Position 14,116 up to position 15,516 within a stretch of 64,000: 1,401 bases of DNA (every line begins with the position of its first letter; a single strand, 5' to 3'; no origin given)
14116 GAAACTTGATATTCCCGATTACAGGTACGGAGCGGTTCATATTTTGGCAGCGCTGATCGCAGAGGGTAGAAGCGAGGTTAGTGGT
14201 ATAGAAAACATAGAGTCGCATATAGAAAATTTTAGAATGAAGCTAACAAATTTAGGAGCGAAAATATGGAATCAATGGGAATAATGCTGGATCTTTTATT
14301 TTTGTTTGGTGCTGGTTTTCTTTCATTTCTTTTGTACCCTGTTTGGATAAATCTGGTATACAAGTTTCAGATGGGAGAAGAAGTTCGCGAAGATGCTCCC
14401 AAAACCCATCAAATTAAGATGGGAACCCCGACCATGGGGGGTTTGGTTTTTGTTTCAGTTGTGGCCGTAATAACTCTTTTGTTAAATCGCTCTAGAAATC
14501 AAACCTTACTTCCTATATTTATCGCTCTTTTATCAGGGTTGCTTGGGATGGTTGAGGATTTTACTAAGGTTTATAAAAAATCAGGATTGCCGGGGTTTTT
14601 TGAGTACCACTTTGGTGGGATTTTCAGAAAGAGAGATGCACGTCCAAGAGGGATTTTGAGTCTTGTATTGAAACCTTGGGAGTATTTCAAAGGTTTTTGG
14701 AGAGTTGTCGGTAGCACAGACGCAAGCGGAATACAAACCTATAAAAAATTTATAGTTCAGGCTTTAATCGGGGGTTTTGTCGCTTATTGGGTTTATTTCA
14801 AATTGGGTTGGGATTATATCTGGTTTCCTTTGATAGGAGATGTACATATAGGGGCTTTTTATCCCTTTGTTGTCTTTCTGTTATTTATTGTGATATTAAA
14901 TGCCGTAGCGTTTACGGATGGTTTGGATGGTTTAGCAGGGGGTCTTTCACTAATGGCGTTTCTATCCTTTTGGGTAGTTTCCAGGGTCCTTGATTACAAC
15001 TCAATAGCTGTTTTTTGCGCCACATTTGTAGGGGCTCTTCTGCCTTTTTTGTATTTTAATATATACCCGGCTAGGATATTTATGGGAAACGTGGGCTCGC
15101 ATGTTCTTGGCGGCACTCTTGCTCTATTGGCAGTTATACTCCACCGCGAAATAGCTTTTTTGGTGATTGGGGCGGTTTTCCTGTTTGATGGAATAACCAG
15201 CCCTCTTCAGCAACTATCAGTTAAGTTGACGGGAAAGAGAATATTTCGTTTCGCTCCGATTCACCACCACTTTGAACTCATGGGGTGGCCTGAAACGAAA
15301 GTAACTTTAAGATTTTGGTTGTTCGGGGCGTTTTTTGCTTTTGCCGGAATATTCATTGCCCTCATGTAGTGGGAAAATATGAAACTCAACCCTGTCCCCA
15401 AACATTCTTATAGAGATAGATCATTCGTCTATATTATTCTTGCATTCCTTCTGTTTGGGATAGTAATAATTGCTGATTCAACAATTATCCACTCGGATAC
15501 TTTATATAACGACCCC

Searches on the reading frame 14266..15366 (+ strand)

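Call 74: search_protein_families(library=pfam, proteins=[window:14266-15366:+], max_evalue=0.00001)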
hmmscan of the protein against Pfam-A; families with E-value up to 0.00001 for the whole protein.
window:14266-15366:+ (367 aa): 1 family
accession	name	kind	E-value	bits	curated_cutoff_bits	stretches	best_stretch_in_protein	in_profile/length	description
PF00953.26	Glycos_transf_4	-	4.2e-29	102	27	1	152-292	19-159/160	Glycosyl transferase family 4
